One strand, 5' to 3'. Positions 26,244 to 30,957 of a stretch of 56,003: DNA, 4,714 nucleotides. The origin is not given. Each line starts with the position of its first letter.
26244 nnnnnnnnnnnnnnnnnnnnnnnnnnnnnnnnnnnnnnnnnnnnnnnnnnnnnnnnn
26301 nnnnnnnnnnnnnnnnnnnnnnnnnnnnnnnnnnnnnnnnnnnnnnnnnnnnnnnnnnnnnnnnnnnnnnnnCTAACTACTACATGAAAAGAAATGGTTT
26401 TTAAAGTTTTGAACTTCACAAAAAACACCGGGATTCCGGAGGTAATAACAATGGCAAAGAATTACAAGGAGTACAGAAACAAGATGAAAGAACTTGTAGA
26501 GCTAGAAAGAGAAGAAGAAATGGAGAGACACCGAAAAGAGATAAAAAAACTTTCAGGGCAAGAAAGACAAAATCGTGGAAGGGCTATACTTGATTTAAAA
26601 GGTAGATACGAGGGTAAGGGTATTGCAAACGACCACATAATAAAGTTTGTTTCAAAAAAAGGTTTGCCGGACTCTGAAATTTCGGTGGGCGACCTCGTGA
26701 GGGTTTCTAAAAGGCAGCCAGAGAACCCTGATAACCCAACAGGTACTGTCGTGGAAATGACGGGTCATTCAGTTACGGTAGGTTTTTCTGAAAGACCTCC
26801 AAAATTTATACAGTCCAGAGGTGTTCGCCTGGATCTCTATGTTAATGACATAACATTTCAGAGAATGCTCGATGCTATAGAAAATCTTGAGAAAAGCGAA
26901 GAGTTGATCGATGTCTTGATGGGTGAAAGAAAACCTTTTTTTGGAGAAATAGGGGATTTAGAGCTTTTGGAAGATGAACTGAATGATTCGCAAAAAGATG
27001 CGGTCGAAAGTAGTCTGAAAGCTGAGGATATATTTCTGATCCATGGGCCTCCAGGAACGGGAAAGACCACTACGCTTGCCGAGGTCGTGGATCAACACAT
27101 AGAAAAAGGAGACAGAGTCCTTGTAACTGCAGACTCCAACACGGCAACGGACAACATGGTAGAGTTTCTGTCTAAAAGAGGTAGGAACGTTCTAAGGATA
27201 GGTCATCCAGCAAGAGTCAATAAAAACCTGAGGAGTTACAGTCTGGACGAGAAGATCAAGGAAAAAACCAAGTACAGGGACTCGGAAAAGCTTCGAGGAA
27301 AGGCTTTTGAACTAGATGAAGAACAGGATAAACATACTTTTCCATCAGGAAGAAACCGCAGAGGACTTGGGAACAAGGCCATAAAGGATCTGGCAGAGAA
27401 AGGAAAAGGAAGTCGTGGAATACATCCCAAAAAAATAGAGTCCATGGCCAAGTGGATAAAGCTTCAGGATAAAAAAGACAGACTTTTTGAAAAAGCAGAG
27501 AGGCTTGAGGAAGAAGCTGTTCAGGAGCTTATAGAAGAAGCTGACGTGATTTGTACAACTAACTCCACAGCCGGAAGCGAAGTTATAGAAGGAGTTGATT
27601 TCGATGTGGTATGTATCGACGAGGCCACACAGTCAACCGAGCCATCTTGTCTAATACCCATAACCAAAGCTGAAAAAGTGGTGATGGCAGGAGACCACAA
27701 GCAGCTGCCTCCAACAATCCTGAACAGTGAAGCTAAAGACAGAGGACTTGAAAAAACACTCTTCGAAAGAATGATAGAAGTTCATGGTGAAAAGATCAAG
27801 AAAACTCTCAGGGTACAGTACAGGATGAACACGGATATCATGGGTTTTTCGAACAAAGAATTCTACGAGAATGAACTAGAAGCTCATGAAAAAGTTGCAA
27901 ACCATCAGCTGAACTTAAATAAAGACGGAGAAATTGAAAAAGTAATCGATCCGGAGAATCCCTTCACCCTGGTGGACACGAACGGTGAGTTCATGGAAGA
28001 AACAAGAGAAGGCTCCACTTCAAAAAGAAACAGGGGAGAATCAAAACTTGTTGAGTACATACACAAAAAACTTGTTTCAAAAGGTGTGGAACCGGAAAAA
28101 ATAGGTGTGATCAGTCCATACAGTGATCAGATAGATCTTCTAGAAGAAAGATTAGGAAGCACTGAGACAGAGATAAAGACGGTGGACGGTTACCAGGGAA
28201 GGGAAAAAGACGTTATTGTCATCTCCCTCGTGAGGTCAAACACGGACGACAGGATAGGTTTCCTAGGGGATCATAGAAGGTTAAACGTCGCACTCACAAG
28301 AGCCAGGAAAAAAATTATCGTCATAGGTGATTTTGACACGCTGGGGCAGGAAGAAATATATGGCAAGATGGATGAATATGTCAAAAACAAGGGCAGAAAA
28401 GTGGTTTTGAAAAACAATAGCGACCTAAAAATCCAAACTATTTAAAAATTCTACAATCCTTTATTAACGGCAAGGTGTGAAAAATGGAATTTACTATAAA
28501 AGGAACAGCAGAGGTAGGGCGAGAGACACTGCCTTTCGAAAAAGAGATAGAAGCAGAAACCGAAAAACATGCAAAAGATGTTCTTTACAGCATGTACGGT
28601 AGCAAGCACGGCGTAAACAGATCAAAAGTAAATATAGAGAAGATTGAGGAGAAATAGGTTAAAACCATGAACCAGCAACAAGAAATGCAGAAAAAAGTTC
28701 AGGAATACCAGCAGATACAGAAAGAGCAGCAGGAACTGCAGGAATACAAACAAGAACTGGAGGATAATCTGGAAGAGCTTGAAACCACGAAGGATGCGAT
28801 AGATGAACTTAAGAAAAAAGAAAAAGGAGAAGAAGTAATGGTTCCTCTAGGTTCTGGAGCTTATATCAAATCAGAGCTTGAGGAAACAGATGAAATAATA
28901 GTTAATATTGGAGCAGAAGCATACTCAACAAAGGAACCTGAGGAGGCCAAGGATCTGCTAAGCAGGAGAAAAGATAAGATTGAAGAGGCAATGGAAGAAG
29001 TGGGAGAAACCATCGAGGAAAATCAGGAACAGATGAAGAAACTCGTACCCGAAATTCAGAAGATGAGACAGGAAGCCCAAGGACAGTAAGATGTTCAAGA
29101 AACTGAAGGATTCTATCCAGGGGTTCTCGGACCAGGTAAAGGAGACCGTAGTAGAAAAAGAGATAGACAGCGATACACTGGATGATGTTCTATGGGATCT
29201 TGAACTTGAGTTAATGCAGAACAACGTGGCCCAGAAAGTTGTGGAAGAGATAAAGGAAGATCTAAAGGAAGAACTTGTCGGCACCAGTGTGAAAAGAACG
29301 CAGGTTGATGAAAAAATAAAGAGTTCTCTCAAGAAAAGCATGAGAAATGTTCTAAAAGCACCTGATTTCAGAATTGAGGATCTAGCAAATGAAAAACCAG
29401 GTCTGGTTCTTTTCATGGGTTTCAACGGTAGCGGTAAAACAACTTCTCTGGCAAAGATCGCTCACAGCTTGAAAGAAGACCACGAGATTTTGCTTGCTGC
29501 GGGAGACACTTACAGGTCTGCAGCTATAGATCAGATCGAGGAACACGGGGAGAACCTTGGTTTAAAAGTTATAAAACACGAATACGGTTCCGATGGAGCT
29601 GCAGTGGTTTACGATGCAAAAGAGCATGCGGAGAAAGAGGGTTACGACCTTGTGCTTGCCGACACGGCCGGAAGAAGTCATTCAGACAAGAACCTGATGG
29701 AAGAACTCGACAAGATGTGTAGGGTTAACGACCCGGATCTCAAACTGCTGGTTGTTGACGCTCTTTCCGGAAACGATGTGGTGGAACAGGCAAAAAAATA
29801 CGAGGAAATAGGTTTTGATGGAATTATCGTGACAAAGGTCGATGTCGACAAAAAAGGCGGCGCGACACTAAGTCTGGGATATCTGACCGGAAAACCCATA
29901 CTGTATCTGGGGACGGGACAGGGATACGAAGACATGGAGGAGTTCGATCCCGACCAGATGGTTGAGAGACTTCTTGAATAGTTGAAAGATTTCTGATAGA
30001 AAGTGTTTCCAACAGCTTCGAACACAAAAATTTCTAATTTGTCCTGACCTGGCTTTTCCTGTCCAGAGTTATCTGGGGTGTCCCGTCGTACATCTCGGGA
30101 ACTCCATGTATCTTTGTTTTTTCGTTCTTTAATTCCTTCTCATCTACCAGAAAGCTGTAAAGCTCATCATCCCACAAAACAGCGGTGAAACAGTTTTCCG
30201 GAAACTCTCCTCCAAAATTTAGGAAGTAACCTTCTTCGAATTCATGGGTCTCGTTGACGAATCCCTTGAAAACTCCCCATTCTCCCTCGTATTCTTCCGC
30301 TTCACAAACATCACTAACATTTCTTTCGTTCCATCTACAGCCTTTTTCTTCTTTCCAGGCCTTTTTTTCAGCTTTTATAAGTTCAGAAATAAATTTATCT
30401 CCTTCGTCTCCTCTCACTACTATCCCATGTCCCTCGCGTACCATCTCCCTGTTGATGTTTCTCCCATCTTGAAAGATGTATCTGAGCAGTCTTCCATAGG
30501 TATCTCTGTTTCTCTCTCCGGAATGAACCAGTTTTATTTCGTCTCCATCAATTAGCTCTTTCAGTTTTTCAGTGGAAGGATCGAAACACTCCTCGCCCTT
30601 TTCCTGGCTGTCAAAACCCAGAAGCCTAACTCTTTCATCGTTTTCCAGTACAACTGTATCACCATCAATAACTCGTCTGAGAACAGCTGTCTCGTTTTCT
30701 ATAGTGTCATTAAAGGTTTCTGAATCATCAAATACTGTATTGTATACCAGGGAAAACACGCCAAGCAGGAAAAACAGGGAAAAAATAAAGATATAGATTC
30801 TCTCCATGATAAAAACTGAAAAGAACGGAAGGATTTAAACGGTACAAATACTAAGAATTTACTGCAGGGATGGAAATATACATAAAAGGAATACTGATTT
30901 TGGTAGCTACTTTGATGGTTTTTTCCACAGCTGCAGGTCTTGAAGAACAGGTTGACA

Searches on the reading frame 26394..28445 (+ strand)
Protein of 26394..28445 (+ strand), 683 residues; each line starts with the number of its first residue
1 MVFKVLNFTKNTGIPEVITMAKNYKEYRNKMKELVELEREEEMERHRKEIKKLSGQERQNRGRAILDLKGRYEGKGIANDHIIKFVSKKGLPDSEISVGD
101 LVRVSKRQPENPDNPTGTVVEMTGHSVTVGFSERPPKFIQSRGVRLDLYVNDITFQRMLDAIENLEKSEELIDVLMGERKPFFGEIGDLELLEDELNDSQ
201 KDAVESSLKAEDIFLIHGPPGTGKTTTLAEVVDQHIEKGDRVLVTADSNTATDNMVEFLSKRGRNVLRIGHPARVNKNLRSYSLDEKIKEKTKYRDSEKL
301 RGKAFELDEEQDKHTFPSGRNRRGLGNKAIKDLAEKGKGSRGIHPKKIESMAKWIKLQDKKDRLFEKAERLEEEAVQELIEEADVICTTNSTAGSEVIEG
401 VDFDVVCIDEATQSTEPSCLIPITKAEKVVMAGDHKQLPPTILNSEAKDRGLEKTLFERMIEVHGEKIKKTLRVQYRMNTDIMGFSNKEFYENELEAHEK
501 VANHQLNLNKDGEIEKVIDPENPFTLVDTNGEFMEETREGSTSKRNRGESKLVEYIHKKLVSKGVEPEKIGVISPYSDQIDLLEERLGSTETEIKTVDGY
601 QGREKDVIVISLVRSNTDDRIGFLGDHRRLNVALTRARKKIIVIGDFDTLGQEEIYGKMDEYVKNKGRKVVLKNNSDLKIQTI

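Call 3: search_protein_families(library=pfam, proteins=[window:26394-28445:+], max_evalue=0.01)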
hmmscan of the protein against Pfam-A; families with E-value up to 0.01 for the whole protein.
window:26394-28445:+ (683 aa): 23 families
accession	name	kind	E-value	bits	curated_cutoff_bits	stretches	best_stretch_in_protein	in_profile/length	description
PF13086.12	AAA_11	-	1.2e-63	215.7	27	1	195-444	1-256/257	AAA domain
PF13087.12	AAA_12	-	2.2e-61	207.3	27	1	452-646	1-193/195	AAA domain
PF13604.12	AAA_30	-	8.3e-16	58.7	27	1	195-274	1-81/191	AAA domain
PF13245.12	AAA_19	-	1e-11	45.6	25.1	1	200-440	1-131/134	AAA domain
PF01443.25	Viral_helicase1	-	1.6e-10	41.6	21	1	574-644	162-227/228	Viral superfamily 1 RNA helicase core domain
PF21138.3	SMUBP-2_HCS1_1B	-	3.3e-10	40.3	27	1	31-134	4-112/129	Helicase SMUBP-2/HCS1, 1B domain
PF05127.21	NAT10_TcmA_helicase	-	1.1e-06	29.1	22.7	1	216-265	2-52/176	RNA cytidine acetyltransferase NAT10/TcmA, helicase domain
PF04851.21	ResIII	-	3e-06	27.7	22.5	1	195-265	3-79/164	Type III restriction enzyme, res subunit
PF00580.27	UvrD-helicase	-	3.1e-06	27.5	23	1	196-437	1-250/271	UvrD/REP helicase N-terminal domain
PF25199.1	nSTAND_NTPase5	-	1.6e-05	25.2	34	1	205-266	35-99/145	Novel STAND NTPase 5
PF13401.12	AAA_22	-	2e-05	25.4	27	1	211-251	5-46/130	AAA domain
PF20720.3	nSTAND3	-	8.6e-05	22.7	27.2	1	204-249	10-55/155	Novel STAND NTPase 3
PF09848.15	SLFN-g3_helicase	-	0.00015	21.6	24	1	212-281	2-56/354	Schlafen group 3, DNA/RNA helicase domain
PF00004.35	AAA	-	0.00021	22.2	21.2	0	215-234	2-21/131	ATPase family associated with various cellular activities (AAA)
PF00437.27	T2SSE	-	0.00039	19.6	24.9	1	189-246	119-176/370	Type II/IV secretion system protein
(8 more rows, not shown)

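Call 65: search_protein_families(library=padloc, proteins=[window:26394-28445:+], max_evalue=0.001)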
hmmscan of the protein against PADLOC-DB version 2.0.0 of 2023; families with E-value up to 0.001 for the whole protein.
window:26394-28445:+ (683 aa): 21 families
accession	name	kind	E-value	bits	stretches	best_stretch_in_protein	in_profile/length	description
PDLC03920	MkoA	-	3.3e-102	341.6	1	39-662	464-1096/1112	-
PDLC03921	MkoA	-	2.7e-73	245.4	2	328-664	1223-1587/1607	-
PDLC03924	MkoC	-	7.2e-31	105.1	2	477-666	778-966/1136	-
PDLC05009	PDC-S37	-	5.8e-27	91.9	3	400-495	935-1039/1550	-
PDLC02194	Hhe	-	7.6e-11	37.9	1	401-449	1379-1427/1911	-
PDLC02895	DpdJ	-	8.2e-11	37.5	1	402-644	192-451/2112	DpdJ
PDLC01734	typeIV_RecD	-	2.2e-08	30.8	0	195-251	339-394/763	RecD_0_IVD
PDLC02372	Nhi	-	6.8e-08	29.6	0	196-248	183-235/470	-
PDLC02350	AbiO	-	8.6e-08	29.4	1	196-250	179-231/468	AbiO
PDLC04140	mad8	-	1.4e-07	29.4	1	202-354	18-129/314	mads_8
PDLC03802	RTasHel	-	1.6e-06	25.3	1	193-264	3-74/675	DRT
PDLC00303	PtuA1|PtuA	-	4.8e-06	23.9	1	207-279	8-76/386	AAA ATPase domain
PDLC05035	PDC-S53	-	4.8e-06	22.9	1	198-257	497-554/900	-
PDLC00127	GajB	-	3.7e-05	20.4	0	192-238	5-47/594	UrvD helicase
PDLC00120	GajB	-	9.1e-05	19.8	0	579-654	360-440/458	UrvD helicase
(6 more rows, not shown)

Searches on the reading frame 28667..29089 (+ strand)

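Call 19: search_protein_families(library=pfam, proteins=[window:28667-29089:+], max_evalue=0.001)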
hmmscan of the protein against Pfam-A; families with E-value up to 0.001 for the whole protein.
window:28667-29089:+ (140 aa): 2 families
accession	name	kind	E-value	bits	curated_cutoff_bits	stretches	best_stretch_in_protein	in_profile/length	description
PF02996.22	Prefoldin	-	1.4e-24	86.8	23.2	1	17-134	1-118/120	Prefoldin subunit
PF01920.25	Prefoldin_2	-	4.7e-05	23.7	27.6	0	8-52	1-45/106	Prefoldin subunit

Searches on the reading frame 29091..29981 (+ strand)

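Call 19: search_protein_families(library=pfam, proteins=[window:29091-29981:+], max_evalue=0.001)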
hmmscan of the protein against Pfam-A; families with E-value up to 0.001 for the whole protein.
window:29091-29981:+ (296 aa): 7 families
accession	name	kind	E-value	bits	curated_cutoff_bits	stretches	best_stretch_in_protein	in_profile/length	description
PF00448.28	SRP54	-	1.7e-66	224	22.7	1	105-295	3-195/196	SRP54-type protein, GTPase domain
PF02881.24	SRP54_N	-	6.6e-08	33.1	22.4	1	14-72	3-67/75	SRP54-type protein, helical bundle domain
PF06414.18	Zeta_toxin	-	0.00016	21.6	22.3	1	99-206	12-117/199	Zeta toxin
PF25199.1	nSTAND_NTPase5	-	0.00061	20.1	34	0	96-154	34-96/145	Novel STAND NTPase 5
PF00437.27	T2SSE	-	0.00061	19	24.9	0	95-139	134-178/370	Type II/IV secretion system protein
PF07015.17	VirC1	-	0.00073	19.4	24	0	107-196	5-95/231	VirC1 protein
PF02492.25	cobW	-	0.00084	19.4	20.7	0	107-252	4-155/180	CobW/HypB/UreG, nucleotide-binding domain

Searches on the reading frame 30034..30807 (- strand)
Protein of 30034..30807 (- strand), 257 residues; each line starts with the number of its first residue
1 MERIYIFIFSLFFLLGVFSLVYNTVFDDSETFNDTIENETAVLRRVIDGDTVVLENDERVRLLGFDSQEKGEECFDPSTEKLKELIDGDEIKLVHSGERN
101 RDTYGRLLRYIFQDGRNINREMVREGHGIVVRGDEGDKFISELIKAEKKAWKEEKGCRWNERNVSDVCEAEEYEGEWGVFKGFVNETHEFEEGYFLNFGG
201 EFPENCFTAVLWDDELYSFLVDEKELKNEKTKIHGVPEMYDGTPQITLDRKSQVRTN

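Call 19: search_protein_families(library=pfam, proteins=[window:30034-30807:-], max_evalue=0.001)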
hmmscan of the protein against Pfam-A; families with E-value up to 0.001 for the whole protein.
window:30034-30807:- (257 aa): 1 family
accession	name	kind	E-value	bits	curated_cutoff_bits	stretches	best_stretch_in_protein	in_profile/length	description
PF00565.23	SNase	-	6.8e-09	36.6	21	1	59-156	1-103/107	Staphylococcal nuclease homologue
